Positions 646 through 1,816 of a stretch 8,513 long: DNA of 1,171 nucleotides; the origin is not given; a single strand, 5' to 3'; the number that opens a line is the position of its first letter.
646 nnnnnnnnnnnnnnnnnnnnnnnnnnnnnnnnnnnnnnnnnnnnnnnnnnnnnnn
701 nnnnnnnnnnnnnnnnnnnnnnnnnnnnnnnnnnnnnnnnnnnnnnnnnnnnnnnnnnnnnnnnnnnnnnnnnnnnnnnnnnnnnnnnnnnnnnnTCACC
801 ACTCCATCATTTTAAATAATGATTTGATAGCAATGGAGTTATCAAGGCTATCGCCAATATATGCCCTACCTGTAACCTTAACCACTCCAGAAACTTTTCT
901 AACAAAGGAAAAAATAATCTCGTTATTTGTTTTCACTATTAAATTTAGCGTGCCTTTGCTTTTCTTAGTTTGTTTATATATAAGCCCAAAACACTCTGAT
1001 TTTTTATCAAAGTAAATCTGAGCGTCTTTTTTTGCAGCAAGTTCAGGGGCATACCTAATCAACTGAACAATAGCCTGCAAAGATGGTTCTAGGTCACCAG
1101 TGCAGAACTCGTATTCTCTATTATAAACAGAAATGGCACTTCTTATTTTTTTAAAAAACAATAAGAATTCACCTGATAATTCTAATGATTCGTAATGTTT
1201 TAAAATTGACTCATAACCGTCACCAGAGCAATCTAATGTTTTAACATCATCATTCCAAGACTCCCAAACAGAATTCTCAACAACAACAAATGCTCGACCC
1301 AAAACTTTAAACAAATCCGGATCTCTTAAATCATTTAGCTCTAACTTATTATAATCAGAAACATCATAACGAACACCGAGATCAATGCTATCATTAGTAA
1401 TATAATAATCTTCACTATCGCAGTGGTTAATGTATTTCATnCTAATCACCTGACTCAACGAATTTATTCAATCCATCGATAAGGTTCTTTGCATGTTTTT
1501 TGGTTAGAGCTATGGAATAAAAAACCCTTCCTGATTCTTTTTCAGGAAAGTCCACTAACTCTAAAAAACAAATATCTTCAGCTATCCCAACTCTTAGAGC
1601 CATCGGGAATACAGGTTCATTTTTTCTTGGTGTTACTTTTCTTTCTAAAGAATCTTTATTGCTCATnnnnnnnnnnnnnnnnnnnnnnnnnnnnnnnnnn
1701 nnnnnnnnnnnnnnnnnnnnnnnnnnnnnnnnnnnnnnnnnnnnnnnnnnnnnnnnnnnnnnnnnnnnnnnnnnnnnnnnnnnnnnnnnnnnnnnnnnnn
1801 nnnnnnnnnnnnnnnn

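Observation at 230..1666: AT-rich, translationally coupled three-gene operon of unknown function on a small ColE1 backbone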

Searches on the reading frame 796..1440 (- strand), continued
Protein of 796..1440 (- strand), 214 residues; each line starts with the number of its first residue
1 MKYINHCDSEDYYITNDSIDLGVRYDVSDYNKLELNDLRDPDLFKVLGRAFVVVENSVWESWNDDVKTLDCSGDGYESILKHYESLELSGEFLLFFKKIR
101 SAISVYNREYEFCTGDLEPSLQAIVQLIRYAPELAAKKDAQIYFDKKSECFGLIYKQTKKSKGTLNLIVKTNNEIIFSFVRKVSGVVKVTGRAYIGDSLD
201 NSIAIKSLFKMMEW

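Call 95: search_protein_families(proteins=[L008:6358-7638:-, L019:4198-4662:+, L019:6227-6715:+, L019:6737-7363:+, L019:7629-8591:-, L011:4249-5445:-, L010:2564-3559:-, L012:5522-5995:-, L012:3128-3412:+, L008:4051-4350:+], library=padloc, max_evalue=0.01)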
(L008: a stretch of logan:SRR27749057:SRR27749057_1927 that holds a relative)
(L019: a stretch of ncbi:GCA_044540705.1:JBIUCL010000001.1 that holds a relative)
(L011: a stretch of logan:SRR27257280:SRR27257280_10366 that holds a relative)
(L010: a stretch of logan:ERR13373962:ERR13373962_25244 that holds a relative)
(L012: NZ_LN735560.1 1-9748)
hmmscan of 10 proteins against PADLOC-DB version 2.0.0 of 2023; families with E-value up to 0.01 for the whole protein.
L008:6358-7638:- (426 aa): 0 families

L019:4198-4662:+ (154 aa): 3 families
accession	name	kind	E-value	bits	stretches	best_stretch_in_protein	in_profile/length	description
PDLC05027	PDC-S48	-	2.3e-07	28.3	1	74-148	331-406/411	-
PDLC05028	PDC-S48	-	0.0012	15.5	1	62-148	326-412/512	-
PDLC01652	WYL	-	0.0088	14.4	1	3-85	32-104/162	"CAS-I,CAS-II,CAS-III,CAS-IV,CAS-V,CAS-VI; associated_signaling"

L019:6227-6715:+ (162 aa): 0 families

L019:6737-7363:+ (208 aa): 0 families

L019:7629-8591:- (320 aa): 0 families

L011:4249-5445:- (398 aa): 0 families

L010:2564-3559:- (331 aa): 0 families

L012:5522-5995:- (157 aa): 0 families

L012:3128-3412:+ (94 aa): 0 families

L008:4051-4350:+ (99 aa): 0 families

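Call 99: search_dna_similar(query=L008:5633-6112:+, collection=plasmids, mode=protein, max_rows=25, rows=spread, max_evalue=0.01)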
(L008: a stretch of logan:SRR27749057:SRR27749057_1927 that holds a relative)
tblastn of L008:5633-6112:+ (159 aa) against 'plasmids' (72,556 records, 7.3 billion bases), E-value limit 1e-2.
No match.

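Call 100: search_dna_similar(query=L011:2163-2723:+, collection=plasmids, mode=protein, max_rows=25, rows=spread, max_evalue=0.01)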
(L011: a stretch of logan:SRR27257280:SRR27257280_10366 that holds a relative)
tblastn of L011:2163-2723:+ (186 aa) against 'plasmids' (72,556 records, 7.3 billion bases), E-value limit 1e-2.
No match.

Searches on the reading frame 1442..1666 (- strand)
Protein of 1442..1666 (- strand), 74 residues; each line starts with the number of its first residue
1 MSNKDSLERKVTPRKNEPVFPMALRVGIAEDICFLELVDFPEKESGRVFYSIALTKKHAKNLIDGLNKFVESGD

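Call 5: search_protein_families(proteins=[window:1442-1666:-], library=padloc, max_evalue=1)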
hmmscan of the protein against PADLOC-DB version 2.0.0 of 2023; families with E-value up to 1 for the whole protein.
window:1442-1666:- (74 aa): 0 families

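Call 6: search_protein_families(proteins=[window:1442-1666:-], library=ncbifam, max_evalue=1)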
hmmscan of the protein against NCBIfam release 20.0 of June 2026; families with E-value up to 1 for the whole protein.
window:1442-1666:- (74 aa): 0 families

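Call 7: search_protein_families(proteins=[window:1442-1666:-], library=phrogs, max_evalue=1)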
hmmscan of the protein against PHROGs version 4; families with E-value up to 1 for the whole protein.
window:1442-1666:- (74 aa): 1 family
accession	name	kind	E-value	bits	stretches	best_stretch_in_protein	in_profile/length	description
phrog_3849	-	unknown function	0.068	14.4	1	50-73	52-75/92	-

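Call 13: profile_search(protein=window:1442-1666:-)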
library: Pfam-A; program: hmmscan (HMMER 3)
A. the first sequence (74 residues): domains with independent E <= 10: 1; with E <= 0.001: 0
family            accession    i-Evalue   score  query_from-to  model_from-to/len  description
Lsr2              PF11774.14       0.04    14.0      49-73         30-54/58  Lsr2 dimerization domain

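Call 22: find_homologous_proteins(query=window:1442-1666:-)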
Query window:1442-1666:- (74 aa): 4 proteins with E <= 0.001 among 4 candidates.
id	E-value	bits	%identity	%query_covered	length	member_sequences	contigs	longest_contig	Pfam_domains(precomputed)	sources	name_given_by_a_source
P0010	3.9e-41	155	100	100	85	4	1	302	-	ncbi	ncbi:hypothetical protein, partial [Klebsiella pneumoniae]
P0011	1.3e-40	153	99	100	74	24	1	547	-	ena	-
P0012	1.0e-27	113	85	100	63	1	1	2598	-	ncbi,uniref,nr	ncbi:hypothetical protein [Klebsiella variicola]|uniref:hypothetical protein n=1 Tax=Klebsiella vari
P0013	5.0e-26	107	100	72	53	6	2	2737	-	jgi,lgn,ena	jgi:hypothetical protein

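Call 25: find_encoding_contigs(protein=P0012, flank=5000)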
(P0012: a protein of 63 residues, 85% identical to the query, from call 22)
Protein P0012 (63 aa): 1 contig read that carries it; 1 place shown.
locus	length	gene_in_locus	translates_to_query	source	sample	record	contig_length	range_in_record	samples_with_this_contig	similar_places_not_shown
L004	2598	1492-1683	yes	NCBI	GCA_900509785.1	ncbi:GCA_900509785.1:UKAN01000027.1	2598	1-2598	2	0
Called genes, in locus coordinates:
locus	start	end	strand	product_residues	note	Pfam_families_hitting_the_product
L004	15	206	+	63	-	PF01815:Rop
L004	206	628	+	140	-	PF12728:HTH_17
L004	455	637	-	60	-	-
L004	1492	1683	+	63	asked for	-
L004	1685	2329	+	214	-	-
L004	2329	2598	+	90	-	?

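Call 29: search_solved_structures(query=A3, max_evalue=10, show_alignments=2)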
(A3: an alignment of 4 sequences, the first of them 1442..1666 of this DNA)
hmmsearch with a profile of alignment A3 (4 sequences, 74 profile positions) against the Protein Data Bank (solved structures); distinct sequences matched with E-value up to 10: 1.
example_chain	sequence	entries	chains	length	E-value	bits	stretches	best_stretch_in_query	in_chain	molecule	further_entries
5x0e_A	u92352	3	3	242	1.1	12.3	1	38-72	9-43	Free serine kinase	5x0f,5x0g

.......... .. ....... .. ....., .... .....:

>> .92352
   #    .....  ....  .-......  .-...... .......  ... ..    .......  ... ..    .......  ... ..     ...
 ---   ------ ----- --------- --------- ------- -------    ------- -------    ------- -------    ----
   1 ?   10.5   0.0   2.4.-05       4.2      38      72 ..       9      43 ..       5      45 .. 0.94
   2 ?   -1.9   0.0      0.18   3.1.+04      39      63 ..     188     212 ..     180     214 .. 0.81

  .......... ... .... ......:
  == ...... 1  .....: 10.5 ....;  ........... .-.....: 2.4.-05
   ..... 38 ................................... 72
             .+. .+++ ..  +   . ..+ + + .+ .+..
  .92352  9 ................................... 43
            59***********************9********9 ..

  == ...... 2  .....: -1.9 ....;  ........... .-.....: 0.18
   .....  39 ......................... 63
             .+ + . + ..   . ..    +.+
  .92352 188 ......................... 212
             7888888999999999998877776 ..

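Call 83: search_solved_structures(query=A11, max_evalue=10, show_alignments=3)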
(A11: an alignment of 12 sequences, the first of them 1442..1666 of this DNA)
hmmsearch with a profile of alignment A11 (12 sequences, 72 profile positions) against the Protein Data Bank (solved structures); distinct sequences matched with E-value up to 10: 13.
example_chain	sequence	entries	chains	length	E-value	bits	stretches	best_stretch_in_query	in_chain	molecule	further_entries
1yjl_A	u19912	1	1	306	0.51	13.5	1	8-34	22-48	Peptidyl-glycine alpha-amidating monooxygenase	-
1yjk_A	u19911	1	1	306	0.52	13.5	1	8-34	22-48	Peptidyl-glycine alpha-amidating monooxygenase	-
1yi9_A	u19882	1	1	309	0.52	13.4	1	8-34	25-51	Peptidyl-glycine alpha-amidating monooxygenase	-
8dsn_A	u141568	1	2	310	0.52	13.4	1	8-34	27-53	Peptidylglycine alpha-amidating monooxygenase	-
1opm_A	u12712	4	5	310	0.53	13.4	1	8-34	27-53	PROTEIN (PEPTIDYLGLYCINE ALPHA-HYDROXYLATING MONOOXYGENASE) | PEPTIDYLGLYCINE ALPHA-HYDROXYLATING MONOOXYGENASE | Peptidylglycine alpha-amidating monooxygenase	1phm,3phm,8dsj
1yip_A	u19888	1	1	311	0.53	13.4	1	8-34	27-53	Peptidyl-glycine alpha-amidating monooxygenase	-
6amp_A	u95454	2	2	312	0.53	13.4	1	8-34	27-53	Peptidyl-glycine alpha-amidating monooxygenase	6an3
4e4z_A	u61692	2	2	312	0.53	13.4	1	8-34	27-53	Peptidyl-glycine alpha-amidating monooxygenase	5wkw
6ala_A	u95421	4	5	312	0.53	13.4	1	8-34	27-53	Peptidyl-glycine alpha-amidating monooxygenase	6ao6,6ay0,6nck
8dsl_A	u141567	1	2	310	0.54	13.4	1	8-34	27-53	Peptidylglycine alpha-amidating monooxygenase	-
1sdw_A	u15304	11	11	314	0.54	13.4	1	8-34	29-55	Peptidyl-glycine alpha-amidating monooxygenase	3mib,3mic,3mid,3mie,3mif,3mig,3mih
5wja_A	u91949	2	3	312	0.54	13.4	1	8-34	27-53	Peptidyl-glycine alpha-amidating monooxygenase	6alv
9tz5_m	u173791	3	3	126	0.62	13.2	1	19-43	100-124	Large ribosomal subunit protein bL17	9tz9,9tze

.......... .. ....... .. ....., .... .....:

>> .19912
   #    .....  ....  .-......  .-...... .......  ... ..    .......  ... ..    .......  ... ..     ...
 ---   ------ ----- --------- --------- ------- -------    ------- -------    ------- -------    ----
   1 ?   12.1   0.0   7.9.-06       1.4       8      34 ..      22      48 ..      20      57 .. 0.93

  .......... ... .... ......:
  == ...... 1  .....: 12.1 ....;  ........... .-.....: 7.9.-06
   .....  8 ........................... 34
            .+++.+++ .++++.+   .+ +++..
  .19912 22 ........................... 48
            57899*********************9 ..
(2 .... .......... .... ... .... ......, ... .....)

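Call 87: profile_search(alignment_id=A11)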
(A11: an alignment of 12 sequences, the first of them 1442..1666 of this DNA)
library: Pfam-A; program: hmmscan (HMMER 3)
A. the first sequence (74 residues): domains with independent E <= 10: 1; with E <= 0.001: 0
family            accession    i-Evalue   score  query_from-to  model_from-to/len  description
Lsr2              PF11774.14       0.04    14.0      49-73         30-54/58  Lsr2 dimerization domain
B. every sequence of the alignment scanned on its own (12 sequences): families by number of members that match
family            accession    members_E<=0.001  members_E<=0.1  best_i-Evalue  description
DUF3467           PF11950.13                 1               2        6.7e-05  Protein of unknown function (DUF3467)
VAR1              PF05316.17                 0               1        1.6e-03  Mitochondrial ribosomal protein (VAR1)
MC5               PF20291.3                  0               1        1.5e-02  ABC-three component (ABC-3C) system Middle Component 5
Lsr2              PF11774.14                 0               1        4.0e-02  Lsr2 dimerization domain
Nup84_Nup100      PF04121.18                 0               1        4.6e-02  Nuclear pore protein 84 / 107
